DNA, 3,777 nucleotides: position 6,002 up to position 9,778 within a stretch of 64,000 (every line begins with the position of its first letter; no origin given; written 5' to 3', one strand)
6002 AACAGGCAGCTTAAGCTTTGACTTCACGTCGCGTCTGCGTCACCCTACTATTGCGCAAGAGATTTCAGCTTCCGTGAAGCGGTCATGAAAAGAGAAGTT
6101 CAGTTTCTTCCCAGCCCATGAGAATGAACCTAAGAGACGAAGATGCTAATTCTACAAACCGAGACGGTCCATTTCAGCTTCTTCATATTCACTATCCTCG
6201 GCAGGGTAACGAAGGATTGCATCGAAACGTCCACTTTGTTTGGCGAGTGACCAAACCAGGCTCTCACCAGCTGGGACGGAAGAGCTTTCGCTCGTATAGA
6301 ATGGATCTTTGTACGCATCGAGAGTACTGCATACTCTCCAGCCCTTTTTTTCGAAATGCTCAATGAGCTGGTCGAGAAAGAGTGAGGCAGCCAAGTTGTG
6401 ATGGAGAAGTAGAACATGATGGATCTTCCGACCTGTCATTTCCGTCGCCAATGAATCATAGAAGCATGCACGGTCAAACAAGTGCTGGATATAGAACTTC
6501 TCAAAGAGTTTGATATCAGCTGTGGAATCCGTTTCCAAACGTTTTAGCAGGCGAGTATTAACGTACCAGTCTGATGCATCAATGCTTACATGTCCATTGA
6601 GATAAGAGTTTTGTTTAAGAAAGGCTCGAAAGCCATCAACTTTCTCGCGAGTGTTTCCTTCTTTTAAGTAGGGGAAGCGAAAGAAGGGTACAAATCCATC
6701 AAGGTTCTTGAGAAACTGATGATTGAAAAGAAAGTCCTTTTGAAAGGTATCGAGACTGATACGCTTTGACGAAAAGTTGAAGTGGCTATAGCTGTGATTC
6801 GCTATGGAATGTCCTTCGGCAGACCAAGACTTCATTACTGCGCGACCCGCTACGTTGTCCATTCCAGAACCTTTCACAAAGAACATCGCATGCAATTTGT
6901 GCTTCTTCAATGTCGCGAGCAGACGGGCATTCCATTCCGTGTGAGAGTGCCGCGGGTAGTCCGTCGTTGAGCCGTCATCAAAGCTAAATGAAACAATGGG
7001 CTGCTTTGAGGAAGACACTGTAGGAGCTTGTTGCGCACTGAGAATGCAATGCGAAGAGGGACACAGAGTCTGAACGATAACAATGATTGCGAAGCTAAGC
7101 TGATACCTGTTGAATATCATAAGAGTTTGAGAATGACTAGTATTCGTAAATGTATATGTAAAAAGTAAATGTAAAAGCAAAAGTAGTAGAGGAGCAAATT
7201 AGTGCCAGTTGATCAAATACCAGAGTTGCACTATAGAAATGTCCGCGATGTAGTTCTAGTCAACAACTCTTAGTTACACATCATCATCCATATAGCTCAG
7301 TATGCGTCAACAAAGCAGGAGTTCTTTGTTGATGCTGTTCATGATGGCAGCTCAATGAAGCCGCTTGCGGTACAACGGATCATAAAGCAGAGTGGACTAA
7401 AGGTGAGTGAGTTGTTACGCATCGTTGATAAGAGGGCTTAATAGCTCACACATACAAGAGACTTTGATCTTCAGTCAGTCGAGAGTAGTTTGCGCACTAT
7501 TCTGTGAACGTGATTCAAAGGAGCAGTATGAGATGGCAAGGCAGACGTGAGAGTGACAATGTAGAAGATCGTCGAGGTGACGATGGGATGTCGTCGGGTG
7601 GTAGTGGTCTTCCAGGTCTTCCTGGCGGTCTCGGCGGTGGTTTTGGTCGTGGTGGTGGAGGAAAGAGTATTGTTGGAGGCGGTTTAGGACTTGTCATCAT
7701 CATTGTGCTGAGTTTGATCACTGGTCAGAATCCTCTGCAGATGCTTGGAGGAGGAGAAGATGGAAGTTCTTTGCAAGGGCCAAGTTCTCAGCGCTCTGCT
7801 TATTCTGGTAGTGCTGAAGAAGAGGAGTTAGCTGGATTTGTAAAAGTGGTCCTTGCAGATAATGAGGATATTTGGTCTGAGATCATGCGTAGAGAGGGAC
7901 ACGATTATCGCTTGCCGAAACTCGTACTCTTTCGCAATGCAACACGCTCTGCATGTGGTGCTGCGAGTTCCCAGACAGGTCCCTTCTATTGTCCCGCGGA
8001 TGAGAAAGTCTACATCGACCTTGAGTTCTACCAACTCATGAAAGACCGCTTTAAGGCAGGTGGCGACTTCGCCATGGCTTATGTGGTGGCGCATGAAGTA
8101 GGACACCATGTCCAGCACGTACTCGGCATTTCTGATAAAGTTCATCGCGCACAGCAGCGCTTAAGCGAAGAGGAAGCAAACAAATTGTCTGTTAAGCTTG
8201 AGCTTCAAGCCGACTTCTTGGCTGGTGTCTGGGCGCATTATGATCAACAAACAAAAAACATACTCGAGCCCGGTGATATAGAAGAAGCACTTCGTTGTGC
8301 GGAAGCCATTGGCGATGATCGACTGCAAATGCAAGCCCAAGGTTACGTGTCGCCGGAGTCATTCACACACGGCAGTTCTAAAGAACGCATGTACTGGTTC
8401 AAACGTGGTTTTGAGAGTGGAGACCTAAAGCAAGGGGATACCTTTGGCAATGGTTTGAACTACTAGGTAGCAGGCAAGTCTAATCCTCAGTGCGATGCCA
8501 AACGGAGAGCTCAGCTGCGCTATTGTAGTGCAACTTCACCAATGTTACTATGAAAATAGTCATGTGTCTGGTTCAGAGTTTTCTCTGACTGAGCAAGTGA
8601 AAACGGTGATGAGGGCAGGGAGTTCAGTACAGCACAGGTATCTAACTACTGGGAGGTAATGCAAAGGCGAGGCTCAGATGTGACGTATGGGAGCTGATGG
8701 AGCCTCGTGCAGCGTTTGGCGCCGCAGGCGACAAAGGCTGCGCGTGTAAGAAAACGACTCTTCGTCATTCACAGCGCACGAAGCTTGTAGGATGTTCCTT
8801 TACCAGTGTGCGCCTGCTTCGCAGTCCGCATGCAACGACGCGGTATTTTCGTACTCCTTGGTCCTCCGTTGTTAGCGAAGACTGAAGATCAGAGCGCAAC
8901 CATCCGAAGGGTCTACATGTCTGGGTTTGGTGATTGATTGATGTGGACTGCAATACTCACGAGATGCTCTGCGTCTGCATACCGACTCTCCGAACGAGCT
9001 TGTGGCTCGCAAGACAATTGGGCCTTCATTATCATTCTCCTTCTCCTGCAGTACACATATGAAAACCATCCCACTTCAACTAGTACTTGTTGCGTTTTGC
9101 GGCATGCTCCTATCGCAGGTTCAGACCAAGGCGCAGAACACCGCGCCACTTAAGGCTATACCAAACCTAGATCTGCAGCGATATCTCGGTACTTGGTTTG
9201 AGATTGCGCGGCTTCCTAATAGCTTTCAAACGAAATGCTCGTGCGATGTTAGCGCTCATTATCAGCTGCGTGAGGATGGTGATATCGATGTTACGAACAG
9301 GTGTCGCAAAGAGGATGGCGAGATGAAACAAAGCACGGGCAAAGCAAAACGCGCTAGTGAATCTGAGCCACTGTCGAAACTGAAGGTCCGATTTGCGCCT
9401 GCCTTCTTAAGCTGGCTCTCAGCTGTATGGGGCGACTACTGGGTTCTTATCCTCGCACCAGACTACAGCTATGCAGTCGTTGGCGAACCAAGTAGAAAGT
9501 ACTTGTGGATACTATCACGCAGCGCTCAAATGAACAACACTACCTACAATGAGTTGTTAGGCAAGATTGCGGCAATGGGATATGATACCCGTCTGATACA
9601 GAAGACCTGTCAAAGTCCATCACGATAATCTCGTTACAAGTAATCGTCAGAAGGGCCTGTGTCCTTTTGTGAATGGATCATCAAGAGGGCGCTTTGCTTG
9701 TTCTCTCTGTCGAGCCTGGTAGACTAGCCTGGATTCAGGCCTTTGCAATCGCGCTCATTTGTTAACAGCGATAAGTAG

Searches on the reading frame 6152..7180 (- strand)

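Call 43: search_protein_families(library=pfam, proteins=[window:6152-7180:-], max_evalue=0.0001)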
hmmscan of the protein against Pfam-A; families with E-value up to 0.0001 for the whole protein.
window:6152-7180:- (342 aa): 1 family
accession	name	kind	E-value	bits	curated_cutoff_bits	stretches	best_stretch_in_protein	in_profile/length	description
PF01522.26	Polysacc_deac_1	-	2.1e-16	60.4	23.1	1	59-176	5-110/124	Polysaccharide deacetylase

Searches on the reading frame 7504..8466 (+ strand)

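Call 43: search_protein_families(library=pfam, proteins=[window:7504-8466:+], max_evalue=0.0001)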
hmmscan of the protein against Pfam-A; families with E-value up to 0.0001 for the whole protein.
window:7504-8466:+ (320 aa): 1 family
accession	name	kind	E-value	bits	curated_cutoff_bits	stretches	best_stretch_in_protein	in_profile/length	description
PF04228.19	Zn_peptidase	-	1.9e-116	389.1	23.2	1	9-314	1-290/290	Putative neutral zinc metallopeptidase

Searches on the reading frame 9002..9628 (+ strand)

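Call 43: search_protein_families(library=pfam, proteins=[window:9002-9628:+], max_evalue=0.0001)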
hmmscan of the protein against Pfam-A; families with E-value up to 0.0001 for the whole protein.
window:9002-9628:+ (208 aa): 1 family
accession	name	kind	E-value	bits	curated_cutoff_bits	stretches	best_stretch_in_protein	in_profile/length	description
PF08212.18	Lipocalin_2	-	3.6e-51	173.4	24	1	56-202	1-144/146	Lipocalin-like domain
